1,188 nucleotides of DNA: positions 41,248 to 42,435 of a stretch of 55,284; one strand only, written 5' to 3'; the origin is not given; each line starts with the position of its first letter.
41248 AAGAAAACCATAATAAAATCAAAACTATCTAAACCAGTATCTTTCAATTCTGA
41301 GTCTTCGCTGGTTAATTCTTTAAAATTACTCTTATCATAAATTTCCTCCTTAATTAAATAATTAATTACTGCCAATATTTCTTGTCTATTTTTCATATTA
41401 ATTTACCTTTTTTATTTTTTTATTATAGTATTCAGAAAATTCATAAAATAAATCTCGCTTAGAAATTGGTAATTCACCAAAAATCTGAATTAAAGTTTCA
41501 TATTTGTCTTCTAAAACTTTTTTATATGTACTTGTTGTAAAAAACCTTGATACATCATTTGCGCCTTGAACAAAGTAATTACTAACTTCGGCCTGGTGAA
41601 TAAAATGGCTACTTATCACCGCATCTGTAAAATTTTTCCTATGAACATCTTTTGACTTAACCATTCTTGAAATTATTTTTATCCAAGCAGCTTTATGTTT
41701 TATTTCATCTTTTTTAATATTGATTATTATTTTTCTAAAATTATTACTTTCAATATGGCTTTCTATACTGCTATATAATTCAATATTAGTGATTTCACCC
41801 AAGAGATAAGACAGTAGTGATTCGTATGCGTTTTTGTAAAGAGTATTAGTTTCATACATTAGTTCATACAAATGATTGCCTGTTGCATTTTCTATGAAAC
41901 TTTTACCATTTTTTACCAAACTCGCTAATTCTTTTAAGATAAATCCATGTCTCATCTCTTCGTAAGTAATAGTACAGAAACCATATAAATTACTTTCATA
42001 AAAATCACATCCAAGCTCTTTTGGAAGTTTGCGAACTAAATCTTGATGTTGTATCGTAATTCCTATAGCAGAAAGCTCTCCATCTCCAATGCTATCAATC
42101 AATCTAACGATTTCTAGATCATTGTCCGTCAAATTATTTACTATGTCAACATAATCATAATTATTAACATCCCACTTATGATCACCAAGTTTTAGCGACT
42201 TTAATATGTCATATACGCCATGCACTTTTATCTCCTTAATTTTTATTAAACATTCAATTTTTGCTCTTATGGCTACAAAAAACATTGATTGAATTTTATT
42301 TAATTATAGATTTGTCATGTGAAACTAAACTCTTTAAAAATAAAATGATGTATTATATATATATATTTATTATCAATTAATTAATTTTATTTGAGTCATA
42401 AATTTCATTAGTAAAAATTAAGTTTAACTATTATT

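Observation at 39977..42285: Sub-operon pairing a di-iron carboxylate protein with a private ACP and a divergent ketosynthase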

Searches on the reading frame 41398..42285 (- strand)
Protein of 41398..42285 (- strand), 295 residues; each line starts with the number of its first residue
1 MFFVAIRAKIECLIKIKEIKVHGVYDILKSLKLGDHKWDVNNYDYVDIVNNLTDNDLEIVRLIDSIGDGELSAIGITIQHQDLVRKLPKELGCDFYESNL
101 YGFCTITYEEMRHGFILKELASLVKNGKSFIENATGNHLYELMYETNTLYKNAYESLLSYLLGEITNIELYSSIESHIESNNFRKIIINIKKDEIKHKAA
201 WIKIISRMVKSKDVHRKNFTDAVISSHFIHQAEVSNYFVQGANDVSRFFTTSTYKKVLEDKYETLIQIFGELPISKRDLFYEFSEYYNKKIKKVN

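Call 4: search_protein_families(library=pfam, proteins=[window:41398-42285:-], max_evalue=0.1)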
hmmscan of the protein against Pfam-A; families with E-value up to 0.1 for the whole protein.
window:41398-42285:- (295 aa): 2 families
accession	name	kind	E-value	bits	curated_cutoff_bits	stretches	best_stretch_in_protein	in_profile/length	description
PF02915.23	Rubrerythrin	-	0.011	16.6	22.8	1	162-233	8-83/137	Rubrerythrin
PF22277.2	EncFtn-like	-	0.086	13.1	27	0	156-213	18-75/85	EncFtn-like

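Call 6: search_protein_families(library=ncbifam, proteins=[window:41398-42285:-], max_evalue=0.1)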
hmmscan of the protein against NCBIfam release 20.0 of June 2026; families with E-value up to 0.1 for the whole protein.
window:41398-42285:- (295 aa): 2 families
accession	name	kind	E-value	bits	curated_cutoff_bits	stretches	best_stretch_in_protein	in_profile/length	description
TIGR04535.1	ferrit_encaps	subfamily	2.5e-05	24.2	125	1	154-221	15-84/114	encapsulin-associated ferritin-like protein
NF058679.1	EncB_fam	subfamily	0.0027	17.7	90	1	158-223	26-91/117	encapsulin nanocompartment ferritin-likeEncB family encapsulin nanocompartment ferritin-like cargo protein cargo protein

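Call 7: search_solved_structures(query=window:41398-42285:-, max_evalue=10, show_alignments=3)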
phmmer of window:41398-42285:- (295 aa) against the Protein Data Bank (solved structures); distinct sequences matched with E-value up to 10: 1.
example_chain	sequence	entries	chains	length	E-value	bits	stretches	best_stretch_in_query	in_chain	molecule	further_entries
5n5e_e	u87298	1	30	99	0.15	15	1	155-207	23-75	PFC_05175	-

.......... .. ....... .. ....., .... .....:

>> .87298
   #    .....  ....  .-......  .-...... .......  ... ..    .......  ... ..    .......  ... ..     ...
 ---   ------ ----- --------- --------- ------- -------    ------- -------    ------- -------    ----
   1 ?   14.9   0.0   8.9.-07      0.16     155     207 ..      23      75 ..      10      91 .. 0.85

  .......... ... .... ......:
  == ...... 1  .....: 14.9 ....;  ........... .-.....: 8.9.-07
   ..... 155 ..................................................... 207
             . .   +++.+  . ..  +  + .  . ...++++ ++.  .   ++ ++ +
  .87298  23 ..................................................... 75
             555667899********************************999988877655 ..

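Call 8: find_homologous_proteins(query=window:41398-42285:-, max_evalue=0.001)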
Query window:41398-42285:- (295 aa): 24 proteins with E <= 0.001 among 1253 candidates.
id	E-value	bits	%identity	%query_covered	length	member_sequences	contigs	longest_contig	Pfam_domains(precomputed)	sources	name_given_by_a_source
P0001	3.1e-176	603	100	93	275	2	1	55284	-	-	-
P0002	4.3e-133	461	75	93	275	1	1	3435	-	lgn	-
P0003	6.9e-129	448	74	93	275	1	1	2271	-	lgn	-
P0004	1.3e-128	447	74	93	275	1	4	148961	-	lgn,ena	-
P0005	4.7e-105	369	62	91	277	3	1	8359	PF02915.24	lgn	-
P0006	1.5e-103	364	59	93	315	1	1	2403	-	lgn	-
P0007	3.0e-101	357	60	91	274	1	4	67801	-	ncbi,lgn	-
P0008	8.1e-101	356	60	91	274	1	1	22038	-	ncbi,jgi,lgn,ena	-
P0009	1.0e-100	355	60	91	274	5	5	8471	-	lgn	-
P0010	4.3e-100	353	60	91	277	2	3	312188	-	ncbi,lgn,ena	-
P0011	5.2e-100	353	58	91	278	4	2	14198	-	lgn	-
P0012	5.2e-99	350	59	93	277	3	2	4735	PF02915.24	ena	-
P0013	1.8e-97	345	60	91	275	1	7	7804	-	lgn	-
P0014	2.6e-95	337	58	91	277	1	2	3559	-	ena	-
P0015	6.1e-94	333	56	91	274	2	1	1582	-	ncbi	-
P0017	1.2e-90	322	56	88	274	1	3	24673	-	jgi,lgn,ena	-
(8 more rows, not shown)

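Call 12: search_solved_structures(query=A1, max_evalue=10, show_alignments=5)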
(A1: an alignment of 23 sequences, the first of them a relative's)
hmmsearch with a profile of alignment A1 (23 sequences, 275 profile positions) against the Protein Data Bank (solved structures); distinct sequences matched with E-value up to 10: 6.
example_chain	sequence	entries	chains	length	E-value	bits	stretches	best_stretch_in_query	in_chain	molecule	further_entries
2fzf_A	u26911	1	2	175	0.07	16.1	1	136-194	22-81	hypothetical protein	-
7s8t_A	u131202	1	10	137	0.077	15.9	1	144-204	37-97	EncC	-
5n5e_e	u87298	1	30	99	0.15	15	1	138-187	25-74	PFC_05175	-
3k6c_A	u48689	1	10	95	0.54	13.2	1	139-188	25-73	Uncharacterized protein NE0167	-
7pkq_w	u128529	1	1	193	1.7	11.5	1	156-205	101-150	mS26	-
2hz8_A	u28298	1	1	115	2.9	10.8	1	145-185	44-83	De novo designed diiron protein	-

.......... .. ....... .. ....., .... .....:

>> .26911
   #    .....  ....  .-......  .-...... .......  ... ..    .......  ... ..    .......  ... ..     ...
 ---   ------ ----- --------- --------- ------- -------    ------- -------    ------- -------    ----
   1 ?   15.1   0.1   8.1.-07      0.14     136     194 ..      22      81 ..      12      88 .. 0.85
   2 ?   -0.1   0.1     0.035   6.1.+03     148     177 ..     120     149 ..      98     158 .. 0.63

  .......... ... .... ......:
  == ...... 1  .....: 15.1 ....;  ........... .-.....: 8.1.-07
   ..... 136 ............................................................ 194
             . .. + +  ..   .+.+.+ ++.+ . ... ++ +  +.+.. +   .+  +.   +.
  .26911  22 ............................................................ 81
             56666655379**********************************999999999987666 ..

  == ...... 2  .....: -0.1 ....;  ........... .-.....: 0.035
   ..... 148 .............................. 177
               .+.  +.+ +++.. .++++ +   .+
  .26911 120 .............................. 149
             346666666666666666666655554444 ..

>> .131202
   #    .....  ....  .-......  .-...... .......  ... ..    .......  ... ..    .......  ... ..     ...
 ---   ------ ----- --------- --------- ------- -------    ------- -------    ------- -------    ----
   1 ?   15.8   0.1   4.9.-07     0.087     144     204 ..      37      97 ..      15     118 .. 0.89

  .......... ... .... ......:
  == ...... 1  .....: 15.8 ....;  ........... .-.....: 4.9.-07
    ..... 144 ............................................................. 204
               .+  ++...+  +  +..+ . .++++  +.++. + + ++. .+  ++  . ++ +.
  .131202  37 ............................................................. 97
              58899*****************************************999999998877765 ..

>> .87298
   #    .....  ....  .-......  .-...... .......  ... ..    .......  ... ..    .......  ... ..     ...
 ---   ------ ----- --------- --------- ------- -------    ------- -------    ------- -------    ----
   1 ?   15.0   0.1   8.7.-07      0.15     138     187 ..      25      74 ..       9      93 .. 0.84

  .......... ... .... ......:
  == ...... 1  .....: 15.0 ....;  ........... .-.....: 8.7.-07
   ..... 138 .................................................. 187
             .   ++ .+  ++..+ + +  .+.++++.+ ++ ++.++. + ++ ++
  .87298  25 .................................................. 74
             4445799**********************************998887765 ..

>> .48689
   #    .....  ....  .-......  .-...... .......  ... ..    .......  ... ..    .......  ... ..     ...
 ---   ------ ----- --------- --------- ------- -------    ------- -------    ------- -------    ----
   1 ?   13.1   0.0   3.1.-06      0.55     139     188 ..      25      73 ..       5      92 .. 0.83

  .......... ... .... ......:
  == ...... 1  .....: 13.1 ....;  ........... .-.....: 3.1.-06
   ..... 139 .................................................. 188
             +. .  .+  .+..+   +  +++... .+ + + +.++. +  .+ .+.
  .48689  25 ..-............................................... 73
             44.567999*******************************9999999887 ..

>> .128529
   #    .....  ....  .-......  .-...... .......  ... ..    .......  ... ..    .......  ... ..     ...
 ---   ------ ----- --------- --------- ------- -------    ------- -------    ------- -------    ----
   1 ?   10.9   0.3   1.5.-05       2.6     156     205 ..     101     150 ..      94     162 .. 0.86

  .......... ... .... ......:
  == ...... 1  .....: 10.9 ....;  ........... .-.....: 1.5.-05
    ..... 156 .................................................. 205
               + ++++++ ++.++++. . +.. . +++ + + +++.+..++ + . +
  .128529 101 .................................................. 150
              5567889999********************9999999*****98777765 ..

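Call 13: find_encoding_contigs(protein=P0010, flank=10000, max_places=3)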
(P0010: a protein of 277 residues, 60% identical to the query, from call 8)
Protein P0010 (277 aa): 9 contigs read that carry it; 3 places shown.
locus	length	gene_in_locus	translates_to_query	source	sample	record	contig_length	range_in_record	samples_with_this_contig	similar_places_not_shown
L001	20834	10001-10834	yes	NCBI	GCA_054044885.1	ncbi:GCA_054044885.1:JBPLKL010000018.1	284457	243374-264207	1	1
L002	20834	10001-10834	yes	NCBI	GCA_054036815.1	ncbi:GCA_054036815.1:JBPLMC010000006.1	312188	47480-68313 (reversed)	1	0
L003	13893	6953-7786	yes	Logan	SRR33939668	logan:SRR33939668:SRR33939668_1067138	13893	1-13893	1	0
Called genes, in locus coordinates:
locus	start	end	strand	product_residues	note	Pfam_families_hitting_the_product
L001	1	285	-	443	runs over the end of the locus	PF00350:Dynamin_N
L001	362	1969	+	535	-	PF03460:NIR_SIR_ferr, PF01077:NIR_SIR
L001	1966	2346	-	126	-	-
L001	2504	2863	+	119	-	PF06094:GGACT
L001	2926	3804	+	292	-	PF00226:DnaJ, PF01556:DnaJ_C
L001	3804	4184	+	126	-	PF00376:MerR, PF12728:HTH_17 (faint), PF13411:MerR_1, PF13591:MerR_2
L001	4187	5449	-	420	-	PF00275:EPSP_synthase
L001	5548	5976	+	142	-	-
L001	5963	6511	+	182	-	PF03848:TehB, PF05724:TPMT (weak), PF13489:Methyltransf_23, PF05175:MTS (faint), PF13847:Methyltransf_31, PF08241:Methyltransf_11, PF08242:Methyltransf_12, PF13649:Methyltransf_25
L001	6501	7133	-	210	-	PF00440:TetR_N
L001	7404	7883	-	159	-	PF01850:PIN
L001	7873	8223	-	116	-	-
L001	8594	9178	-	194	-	PF00440:TetR_N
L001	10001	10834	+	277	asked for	-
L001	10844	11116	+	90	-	-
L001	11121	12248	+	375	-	PF00109:ketoacyl-synt, PF02801:Ketoacyl-synt_C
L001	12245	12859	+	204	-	PF13483:Lactamase_B_3 (weak), PF00753:Lactamase_B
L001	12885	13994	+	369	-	PF02525:Flavodoxin_2, PF03358:FMN_red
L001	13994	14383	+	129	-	PF13279:4HBT_2, PF03061:4HBT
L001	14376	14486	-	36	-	-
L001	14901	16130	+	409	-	PF00109:ketoacyl-synt, PF02801:Ketoacyl-synt_C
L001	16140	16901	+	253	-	PF02525:Flavodoxin_2, PF03358:FMN_red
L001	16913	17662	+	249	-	PF00106:adh_short, PF08659:KR, PF23441:SDR, PF13561:adh_short_C2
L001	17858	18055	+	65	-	-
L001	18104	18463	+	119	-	-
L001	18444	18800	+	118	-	-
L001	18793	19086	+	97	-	-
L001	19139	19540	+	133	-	-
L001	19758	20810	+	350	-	PF18644:Phage_int_SAM_6, PF00589:Phage_integrase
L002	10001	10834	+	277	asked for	-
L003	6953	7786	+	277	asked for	-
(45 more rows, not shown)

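Call 14: find_encoding_contigs(protein=P0017, flank=10000, max_places=3)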
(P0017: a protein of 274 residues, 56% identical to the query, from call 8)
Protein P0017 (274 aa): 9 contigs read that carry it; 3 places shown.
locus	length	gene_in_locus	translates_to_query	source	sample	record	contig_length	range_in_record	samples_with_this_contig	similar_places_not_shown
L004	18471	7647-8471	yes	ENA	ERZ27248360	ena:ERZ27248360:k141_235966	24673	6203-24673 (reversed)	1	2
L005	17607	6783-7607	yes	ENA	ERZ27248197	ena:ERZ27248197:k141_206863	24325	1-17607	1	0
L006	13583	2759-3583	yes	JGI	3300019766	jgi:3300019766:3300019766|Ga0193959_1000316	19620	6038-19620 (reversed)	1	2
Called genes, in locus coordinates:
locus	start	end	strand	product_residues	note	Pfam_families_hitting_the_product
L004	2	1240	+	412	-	?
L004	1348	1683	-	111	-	PF02452:PemK_toxin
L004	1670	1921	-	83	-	-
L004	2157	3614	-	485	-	PF00939:Na_sulph_symp, PF03600:CitMHS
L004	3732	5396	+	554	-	PF07696:7TMR-DISMED2, PF07695:7TMR-DISM_7TM, PF00990:GGDEF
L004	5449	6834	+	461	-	PF13638:PIN_4, PF02562:PhoH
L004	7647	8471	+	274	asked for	-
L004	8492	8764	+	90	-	-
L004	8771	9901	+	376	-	PF00109:ketoacyl-synt, PF02801:Ketoacyl-synt_C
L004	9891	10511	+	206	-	PF00753:Lactamase_B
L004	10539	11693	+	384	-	PF02036:SCP2, PF02525:Flavodoxin_2, PF03358:FMN_red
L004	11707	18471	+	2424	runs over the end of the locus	PF00109:ketoacyl-synt, PF02801:Ketoacyl-synt_C, PF16197:KAsynt_C_assoc, PF00698:Acyl_transf_1, PF00106:adh_short, PF08659:KR, PF13561:adh_short_C2, PF14765:PS-DH, +1 more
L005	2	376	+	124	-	?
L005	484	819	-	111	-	PF02452:PemK_toxin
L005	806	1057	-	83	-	-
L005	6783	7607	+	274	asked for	-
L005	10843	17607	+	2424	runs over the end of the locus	PF00109:ketoacyl-synt, PF02801:Ketoacyl-synt_C, PF16197:KAsynt_C_assoc, PF00698:Acyl_transf_1, PF00106:adh_short, PF08659:KR, PF13561:adh_short_C2, PF14765:PS-DH, +1 more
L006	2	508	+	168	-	?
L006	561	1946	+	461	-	PF13638:PIN_4, PF02562:PhoH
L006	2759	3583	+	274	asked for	-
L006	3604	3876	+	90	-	-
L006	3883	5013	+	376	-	PF00109:ketoacyl-synt, PF02801:Ketoacyl-synt_C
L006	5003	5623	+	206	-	PF00753:Lactamase_B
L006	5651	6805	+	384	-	PF02036:SCP2, PF02525:Flavodoxin_2, PF03358:FMN_red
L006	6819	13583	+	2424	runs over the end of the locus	PF00109:ketoacyl-synt, PF02801:Ketoacyl-synt_C, PF16197:KAsynt_C_assoc, PF00698:Acyl_transf_1, PF00106:adh_short, PF08659:KR, PF13561:adh_short_C2, PF14765:PS-DH, +1 more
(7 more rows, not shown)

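Call 15: find_related_loci(query=A1, collection=genome_contigs, flank=10000)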
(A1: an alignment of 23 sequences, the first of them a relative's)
Query A1 (275 aa) in genome_contigs; peptide patterns used: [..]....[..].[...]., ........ (x = any residue, [..] = any of these).
16 stretches matched a pattern; 4 encode a relative of the query (tblastn E <= 1e-3); 3 distinct loci.
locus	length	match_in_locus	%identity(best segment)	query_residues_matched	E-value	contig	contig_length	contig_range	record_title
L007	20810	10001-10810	61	1-269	7e-110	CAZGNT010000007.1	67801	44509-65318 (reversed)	MAG TPA_asm: uncultured Sulfurovum sp. isolate SRP278314_co1_313 genome assembly, contig: NODE_538_length_67801_cov_10.7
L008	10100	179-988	61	1-269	2e-109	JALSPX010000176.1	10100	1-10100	MAG: Sulfurovum sp. isolate 356-284_metabat2_scaf2bin.100 356-284_scaffold_3984_c1, whole genome shotgun sequence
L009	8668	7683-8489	61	1-269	2e-112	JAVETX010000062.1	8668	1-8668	MAG: Sulfurimonas sp. isolate BF2_25 NODE_4893_length_8668_cov_3.817832_Biofilm2, whole genome shotgun sequence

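Call 20: predict_structure(alignment_id=A1)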
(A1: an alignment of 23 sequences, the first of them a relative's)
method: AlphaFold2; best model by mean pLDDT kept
length: 275 residues; sequences in the alignment: 23
mean_pLDDT: 84.6   pTM: 0.86
mean pLDDT of the five models: 84.6, 84.6, 83.1, 82.8, 81.9
residues with pLDDT >= 90: 132; 70-90: 101; 50-70: 38; < 50: 4
segments of 3 or more residues with pLDDT < 50: none
pLDDT, mean of each block of 10 residues (from residue 1): 67 71 89 95 87 88 95 95 90 92 93 83 81 91 90 95 95 96 97 95 71 54 70 85 92 78 67 50
secondary structure, 60 per line:
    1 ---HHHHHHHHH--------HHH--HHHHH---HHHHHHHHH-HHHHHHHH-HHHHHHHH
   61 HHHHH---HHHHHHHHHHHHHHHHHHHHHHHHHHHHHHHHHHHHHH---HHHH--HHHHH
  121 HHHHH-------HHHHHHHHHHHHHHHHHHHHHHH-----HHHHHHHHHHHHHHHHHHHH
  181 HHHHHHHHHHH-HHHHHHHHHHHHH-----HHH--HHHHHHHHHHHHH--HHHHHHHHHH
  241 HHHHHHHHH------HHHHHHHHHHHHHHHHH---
elements in order: H4-12 H26-30 H34-42 H44-51 H53-65 H69-106 H110-113 H116-125 H133-155 H161-191 H193-205 H216-228 H231-249 H256-272
